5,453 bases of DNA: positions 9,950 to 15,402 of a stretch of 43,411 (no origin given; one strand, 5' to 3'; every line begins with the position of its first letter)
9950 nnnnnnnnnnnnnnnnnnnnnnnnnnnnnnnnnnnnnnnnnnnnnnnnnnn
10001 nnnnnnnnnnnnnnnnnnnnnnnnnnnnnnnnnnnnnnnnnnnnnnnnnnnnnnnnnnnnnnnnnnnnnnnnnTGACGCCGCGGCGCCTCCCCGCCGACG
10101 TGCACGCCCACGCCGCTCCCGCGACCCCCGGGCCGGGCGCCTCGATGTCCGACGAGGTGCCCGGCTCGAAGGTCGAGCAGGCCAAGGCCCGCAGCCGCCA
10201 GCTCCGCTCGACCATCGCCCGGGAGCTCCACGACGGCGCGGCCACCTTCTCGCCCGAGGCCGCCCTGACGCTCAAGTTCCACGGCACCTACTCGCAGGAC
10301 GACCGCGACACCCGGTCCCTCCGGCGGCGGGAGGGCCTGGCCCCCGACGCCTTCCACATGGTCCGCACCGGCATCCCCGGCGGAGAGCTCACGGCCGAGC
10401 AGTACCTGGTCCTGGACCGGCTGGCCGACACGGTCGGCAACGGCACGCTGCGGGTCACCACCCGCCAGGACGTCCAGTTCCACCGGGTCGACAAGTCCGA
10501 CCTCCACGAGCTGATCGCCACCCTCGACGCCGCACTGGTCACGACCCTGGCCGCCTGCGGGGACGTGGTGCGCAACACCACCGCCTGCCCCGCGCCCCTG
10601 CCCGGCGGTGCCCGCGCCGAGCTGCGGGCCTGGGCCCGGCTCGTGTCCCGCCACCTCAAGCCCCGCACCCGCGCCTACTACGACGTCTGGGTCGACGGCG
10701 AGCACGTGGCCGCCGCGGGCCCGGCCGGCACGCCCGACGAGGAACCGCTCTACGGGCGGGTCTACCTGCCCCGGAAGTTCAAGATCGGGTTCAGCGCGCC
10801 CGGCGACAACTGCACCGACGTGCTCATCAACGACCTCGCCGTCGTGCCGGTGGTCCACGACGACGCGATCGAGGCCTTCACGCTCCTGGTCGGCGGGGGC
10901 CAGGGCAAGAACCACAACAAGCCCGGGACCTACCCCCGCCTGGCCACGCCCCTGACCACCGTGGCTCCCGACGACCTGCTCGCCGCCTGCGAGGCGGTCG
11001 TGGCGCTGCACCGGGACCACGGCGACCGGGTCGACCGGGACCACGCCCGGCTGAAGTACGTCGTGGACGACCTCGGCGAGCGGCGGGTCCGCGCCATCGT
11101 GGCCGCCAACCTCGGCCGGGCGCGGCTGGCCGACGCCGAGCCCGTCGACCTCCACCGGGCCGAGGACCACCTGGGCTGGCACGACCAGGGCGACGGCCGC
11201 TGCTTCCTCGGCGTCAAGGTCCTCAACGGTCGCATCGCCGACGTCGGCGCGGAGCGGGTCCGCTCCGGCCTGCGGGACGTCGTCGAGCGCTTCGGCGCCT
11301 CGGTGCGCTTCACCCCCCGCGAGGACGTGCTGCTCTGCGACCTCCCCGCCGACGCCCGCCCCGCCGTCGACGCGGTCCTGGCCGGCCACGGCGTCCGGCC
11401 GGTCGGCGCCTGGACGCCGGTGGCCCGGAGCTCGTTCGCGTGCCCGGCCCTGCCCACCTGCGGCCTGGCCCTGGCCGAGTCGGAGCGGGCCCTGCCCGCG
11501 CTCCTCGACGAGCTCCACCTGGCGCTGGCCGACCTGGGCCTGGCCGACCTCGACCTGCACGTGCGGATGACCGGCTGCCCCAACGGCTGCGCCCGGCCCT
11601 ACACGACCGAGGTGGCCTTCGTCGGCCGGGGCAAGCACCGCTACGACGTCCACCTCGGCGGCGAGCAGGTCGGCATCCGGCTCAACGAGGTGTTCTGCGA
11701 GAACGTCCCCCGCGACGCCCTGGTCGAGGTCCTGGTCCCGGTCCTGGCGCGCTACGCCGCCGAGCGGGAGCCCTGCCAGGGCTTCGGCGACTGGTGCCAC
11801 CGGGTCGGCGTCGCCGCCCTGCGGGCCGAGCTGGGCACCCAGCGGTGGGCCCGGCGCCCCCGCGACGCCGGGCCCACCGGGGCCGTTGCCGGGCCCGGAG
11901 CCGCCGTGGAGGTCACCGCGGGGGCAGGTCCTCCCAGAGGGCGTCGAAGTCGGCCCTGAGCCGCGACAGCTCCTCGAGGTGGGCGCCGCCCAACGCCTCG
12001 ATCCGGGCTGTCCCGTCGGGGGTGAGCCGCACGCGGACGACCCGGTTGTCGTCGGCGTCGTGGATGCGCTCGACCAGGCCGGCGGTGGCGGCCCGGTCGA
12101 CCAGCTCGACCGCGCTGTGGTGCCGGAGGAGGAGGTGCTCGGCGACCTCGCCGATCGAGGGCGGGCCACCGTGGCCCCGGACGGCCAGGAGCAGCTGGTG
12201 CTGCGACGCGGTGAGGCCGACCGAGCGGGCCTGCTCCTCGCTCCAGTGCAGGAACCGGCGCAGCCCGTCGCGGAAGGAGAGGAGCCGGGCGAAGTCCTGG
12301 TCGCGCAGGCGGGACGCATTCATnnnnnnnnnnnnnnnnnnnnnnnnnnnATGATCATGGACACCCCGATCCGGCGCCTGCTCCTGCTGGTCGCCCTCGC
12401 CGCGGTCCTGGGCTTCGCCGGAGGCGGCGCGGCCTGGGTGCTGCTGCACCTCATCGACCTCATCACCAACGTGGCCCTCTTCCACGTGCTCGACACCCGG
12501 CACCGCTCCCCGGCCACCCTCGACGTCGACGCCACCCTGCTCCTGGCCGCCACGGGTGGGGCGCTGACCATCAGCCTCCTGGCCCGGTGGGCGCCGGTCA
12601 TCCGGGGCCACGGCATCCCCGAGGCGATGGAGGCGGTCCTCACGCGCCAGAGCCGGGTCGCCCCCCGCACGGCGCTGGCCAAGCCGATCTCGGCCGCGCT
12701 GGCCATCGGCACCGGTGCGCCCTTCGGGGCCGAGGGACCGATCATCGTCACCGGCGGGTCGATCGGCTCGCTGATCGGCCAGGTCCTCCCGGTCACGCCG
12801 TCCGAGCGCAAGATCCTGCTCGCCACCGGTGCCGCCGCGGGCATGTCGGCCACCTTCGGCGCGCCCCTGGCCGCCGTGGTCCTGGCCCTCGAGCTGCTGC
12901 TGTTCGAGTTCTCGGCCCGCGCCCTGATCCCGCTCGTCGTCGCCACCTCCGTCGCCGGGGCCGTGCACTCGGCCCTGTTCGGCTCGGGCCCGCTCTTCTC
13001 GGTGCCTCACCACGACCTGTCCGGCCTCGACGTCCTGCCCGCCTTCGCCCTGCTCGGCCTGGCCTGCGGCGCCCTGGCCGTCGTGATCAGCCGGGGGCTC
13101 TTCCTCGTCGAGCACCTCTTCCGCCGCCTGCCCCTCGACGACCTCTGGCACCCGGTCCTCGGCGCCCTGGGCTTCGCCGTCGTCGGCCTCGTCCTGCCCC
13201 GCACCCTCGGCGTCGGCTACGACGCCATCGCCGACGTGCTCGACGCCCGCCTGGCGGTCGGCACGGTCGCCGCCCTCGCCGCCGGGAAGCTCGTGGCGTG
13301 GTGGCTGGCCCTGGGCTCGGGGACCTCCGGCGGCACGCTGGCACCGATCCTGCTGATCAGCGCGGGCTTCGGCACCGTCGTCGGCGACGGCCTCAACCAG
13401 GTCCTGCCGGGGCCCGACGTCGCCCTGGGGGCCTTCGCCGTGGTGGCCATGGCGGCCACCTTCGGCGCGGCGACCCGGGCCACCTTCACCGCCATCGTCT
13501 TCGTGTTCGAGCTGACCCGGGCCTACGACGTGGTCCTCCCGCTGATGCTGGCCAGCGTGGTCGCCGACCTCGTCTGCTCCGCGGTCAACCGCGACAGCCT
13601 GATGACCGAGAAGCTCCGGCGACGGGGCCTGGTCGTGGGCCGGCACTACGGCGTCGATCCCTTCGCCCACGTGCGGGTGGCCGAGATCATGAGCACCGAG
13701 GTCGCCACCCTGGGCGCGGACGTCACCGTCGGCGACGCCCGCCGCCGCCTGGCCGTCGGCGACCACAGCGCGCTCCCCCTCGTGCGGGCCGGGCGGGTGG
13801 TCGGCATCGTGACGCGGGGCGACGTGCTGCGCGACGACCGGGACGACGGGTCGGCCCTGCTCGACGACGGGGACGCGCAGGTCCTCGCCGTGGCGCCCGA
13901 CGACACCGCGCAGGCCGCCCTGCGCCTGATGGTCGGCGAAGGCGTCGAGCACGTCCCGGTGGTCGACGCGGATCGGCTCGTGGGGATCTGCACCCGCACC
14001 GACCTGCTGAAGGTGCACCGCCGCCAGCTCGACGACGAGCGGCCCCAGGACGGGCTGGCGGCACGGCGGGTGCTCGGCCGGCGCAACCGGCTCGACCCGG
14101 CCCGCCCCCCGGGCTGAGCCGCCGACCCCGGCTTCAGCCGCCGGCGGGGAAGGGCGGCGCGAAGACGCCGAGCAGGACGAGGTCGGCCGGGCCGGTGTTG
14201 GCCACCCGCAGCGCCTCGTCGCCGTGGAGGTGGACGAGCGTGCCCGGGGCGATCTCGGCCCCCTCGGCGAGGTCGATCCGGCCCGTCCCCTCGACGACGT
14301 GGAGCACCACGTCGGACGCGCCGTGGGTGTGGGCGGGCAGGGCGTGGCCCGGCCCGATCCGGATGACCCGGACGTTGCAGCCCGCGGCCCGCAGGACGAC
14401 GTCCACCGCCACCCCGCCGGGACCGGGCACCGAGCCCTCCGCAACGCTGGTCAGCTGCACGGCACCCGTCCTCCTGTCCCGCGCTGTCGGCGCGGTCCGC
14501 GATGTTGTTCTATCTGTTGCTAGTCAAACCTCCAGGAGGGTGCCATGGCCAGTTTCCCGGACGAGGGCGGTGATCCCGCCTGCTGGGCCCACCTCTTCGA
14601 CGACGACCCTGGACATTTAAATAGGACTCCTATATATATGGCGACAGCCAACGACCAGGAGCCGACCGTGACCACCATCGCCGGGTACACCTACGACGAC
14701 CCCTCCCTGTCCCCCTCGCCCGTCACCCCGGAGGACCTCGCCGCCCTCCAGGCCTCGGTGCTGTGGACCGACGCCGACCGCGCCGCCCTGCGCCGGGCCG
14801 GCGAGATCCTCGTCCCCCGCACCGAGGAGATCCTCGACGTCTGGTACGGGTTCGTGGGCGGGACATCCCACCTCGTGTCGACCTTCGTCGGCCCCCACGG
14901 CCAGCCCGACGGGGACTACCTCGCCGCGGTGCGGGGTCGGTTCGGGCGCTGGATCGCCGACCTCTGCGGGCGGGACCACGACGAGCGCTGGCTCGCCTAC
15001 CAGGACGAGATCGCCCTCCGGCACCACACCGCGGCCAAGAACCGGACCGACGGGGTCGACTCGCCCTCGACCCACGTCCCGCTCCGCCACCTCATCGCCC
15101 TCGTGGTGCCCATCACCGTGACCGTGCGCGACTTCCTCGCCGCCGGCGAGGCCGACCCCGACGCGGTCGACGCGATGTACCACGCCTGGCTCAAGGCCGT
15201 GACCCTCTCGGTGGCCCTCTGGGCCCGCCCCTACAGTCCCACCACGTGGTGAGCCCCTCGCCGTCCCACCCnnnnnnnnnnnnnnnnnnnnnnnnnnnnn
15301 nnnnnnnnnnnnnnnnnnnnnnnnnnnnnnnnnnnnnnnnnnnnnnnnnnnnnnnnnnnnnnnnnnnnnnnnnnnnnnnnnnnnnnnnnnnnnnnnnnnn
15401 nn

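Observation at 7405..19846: Related AT-rich motif recurs upstream of five transcription units, linking the redox/globin genes and the giant operon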

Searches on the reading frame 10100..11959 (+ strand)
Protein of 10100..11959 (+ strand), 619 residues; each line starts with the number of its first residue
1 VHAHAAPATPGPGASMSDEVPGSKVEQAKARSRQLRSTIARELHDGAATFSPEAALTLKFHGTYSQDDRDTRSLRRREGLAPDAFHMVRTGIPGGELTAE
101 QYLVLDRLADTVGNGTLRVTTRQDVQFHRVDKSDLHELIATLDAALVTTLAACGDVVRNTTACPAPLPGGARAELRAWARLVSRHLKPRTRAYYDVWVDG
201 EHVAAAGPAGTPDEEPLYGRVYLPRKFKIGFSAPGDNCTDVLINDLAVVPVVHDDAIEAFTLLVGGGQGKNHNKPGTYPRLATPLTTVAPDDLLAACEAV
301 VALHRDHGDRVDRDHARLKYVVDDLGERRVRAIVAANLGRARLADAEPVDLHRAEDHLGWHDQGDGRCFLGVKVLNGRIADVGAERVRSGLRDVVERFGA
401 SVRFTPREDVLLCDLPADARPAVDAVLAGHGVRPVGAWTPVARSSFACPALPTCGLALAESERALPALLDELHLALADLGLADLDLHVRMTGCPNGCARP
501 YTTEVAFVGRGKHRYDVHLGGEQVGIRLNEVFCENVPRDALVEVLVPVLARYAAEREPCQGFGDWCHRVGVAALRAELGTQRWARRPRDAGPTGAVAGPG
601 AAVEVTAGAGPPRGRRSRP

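Call 10: search_protein_families(library=pfam, proteins=[window:10100-11959:+], max_evalue=0.01)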
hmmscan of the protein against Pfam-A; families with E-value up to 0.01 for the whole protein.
window:10100-11959:+ (619 aa): 2 families
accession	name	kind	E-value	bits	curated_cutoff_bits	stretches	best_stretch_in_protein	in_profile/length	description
PF01077.27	NIR_SIR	-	1.7e-41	141.7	27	2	178-339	2-155/158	Nitrite and sulphite reductase 4Fe-4S domain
PF03460.22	NIR_SIR_ferr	-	1.1e-30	105.6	24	2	83-144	7-68/69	Nitrite/Sulfite reductase ferredoxin-like half domain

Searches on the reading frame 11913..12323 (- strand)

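Call 10: search_protein_families(library=pfam, proteins=[window:11913-12323:-], max_evalue=0.01)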
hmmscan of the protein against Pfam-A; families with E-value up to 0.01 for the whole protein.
window:11913-12323:- (136 aa): 4 families
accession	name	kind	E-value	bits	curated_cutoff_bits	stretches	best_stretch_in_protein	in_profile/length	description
PF12802.13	MarR_2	-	2.9e-12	47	27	1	36-94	2-60/61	MarR family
PF13463.12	HTH_27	-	3.3e-06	27.7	22.2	1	37-104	1-68/68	Winged helix DNA-binding domain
PF01047.28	MarR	-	6.8e-05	23.1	24.6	1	37-96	1-59/59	MarR family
PF01726.22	LexA_DNA_bind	-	0.0094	16.2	23.7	0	36-87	3-59/65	LexA DNA binding domain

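Call 30: search_protein_families(library=ncbifam, proteins=[window:11913-12323:-], max_evalue=0.01)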
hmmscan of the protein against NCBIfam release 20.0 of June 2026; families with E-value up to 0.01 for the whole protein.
window:11913-12323:- (136 aa): 4 families
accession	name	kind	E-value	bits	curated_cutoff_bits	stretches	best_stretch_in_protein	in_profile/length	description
NF008565.1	PRK11512.1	equivalog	2.5e-05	24.3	240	1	34-110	35-110/144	multiple antibiotic resistance transcriptional regulator MarR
NF045593.1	bilirub_TF_BilQ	equivalog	0.0012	18.5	125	1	23-109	14-99/135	bilirubin utilization transcriptional regulator BilQ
NF053777.1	Saro0803TransReg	equivalog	0.0016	18.1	200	1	30-111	28-108/140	Saro_0803 family transcriptional regulator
TIGR02337.1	HpaR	equivalog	0.0021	17.9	121.2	1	34-123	23-111/130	homoprotocatechuate degradation operon regulator HpaR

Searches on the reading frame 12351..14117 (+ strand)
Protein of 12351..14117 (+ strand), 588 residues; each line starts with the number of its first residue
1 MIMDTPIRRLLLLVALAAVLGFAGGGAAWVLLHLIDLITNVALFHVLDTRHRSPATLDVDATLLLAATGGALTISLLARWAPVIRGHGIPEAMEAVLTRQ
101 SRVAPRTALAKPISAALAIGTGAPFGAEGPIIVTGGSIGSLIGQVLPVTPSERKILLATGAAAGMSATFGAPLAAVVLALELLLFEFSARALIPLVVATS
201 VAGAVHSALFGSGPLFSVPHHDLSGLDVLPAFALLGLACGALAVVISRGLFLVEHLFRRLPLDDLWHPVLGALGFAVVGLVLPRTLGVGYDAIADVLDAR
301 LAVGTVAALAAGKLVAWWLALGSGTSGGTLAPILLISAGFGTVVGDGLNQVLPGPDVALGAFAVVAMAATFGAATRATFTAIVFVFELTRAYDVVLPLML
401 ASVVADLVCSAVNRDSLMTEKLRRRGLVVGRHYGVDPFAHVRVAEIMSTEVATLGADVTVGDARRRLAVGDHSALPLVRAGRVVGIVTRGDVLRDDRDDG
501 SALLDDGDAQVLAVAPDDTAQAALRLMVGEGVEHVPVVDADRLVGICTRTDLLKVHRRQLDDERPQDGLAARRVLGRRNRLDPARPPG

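Call 10: search_protein_families(library=pfam, proteins=[window:12353-14117:+], max_evalue=0.01)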
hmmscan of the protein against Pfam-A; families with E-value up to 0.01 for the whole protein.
window:12353-14117:+ (588 aa): 0 families

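Call 30: search_protein_families(library=ncbifam, proteins=[window:12353-14117:+], max_evalue=0.01)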
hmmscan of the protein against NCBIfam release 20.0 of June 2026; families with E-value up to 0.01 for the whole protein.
window:12353-14117:+ (588 aa): 0 families

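Call 76: search_protein_families(library=pfam, proteins=[window:12351-14117:+], max_evalue=0.01)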
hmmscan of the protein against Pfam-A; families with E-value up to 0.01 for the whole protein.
window:12351-14117:+ (588 aa): 2 families
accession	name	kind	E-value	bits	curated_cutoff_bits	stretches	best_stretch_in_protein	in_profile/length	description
PF00654.25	Voltage_CLC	-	4.4e-85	286.3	24.8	1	70-409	2-345/346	Voltage gated chloride channel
PF00571.33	CBS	-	9.2e-23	80.8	24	2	510-555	8-54/57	CBS domain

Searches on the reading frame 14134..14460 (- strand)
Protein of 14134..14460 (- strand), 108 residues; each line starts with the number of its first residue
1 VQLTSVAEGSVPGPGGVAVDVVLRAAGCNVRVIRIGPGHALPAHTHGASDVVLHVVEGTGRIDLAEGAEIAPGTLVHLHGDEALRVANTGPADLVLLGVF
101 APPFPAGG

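Call 10: search_protein_families(library=pfam, proteins=[window:14134-14460:-], max_evalue=0.01)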
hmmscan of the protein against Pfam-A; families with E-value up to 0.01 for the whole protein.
window:14134-14460:- (108 aa): 1 family
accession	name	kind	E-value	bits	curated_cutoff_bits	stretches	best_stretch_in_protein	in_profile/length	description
PF07883.17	Cupin_2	-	2.2e-06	27.7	27.2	1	32-99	2-69/70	Cupin domain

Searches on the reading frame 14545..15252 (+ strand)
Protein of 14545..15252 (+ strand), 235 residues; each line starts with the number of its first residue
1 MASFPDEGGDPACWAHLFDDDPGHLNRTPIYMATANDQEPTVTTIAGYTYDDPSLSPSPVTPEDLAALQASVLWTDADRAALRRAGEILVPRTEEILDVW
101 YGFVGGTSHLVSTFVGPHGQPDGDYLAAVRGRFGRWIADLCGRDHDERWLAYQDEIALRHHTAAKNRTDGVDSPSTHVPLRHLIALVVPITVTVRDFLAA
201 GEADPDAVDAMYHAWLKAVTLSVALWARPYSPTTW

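Call 10: search_protein_families(library=pfam, proteins=[window:14545-15252:+], max_evalue=0.01)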
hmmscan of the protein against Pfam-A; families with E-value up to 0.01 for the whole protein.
window:14545-15252:+ (235 aa): 1 family
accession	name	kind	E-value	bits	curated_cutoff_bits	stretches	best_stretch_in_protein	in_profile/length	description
PF11563.14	Protoglobin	-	4.6e-26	92.1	25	1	63-233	3-155/158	Protoglobin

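Call 15: find_related_loci(query=window:14545-15252:+, collection=genome_contigs, flank=10000)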
Query window:14545-15252:+ (235 aa) in genome_contigs; peptide patterns used: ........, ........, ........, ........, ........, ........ (x = any residue, [..] = any of these).
161 stretches matched a pattern; 102 encode a relative of the query (tblastn E <= 1e-3); the best 80 are kept; 80 distinct loci.
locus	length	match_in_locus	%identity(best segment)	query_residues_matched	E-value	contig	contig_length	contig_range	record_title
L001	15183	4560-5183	77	29-235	1e-101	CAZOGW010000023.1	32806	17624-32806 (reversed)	MAG TPA_asm: uncultured Acidimicrobiaceae bacterium isolate SRP344714_co2_353 genome assembly, contig: NODE_3306_length_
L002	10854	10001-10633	70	25-235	9e-96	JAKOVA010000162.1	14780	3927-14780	MAG: Actinomycetes bacterium isolate JPNG_maxbin.026 k201_500142, whole genome shotgun sequence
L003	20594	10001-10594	75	38-235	2e-93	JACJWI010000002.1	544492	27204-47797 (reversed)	MAG: Microthrixaceae bacterium isolate HK-STAS-ACTI-5 HK-STAS-ACTI-5_2, whole genome shotgun sequence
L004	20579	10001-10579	73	43-235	1e-91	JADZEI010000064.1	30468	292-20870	MAG: Dehalococcoidia bacterium isolate SJ813 c_000001358629, whole genome shotgun sequence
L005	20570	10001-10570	74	46-235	7e-90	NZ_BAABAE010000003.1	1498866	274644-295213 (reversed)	Leifsonella bigeumensis strain JCM 16949 sequence3, whole genome shotgun sequence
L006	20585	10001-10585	68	41-235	6e-86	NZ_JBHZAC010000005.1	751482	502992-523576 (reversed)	Nocardia sp. NPDC059240 NPDC059240_T44_E8.ctg-0005, whole genome shotgun sequence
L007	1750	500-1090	68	39-235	6e-89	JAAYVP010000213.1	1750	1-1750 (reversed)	MAG: Brooklawnia sp. isolate AS27yjCOA_64 66526_AS27, whole genome shotgun sequence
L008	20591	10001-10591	68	39-235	1e-84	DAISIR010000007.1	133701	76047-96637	MAG TPA_asm: Brooklawnia sp. isolate CTOTU7611 NODE_274_length_133701_cov_137.005866, whole genome shotgun sequence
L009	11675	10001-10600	72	40-235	9e-84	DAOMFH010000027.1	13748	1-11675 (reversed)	MAG TPA_asm: Actinomycetota bacterium isolate AMR_MDS_5007 NODE_1057_length_13748_cov_29.189659, whole genome shotgun se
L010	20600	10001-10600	68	40-235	6e-79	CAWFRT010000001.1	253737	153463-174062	MAG: uncultured Actinomycetota bacterium isolate MFD04651.bin.1.196 genome assembly, contig: contig_1708, whole genome s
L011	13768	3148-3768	55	13-235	2e-70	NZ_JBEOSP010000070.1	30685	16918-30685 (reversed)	Kitasatospora sp. NPDC096128 NPDC096128_221_D3.ctg-0070, whole genome shotgun sequence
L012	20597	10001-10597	55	25-230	1e-68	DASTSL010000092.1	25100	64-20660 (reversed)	MAG TPA_asm: Meiothermus sp. isolate SMAG_U2279 k141_1199969, whole genome shotgun sequence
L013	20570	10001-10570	58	43-235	5e-65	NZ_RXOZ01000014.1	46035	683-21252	Georgenia sp. SYP-B2076 NODE_22, whole genome shotgun sequence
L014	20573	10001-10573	53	39-230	3e-65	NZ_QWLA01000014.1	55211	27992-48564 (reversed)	Calidithermus roseus strain NBRC 110900 contig_14, whole genome shotgun sequence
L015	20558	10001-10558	57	44-230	1e-64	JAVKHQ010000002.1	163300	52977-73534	MAG: Candidatus Fervidifonticultor sextus isolate HHBFW-2_201803_bins_99 HHBFW-2_201803_bins_99_scaffold_2, whole genome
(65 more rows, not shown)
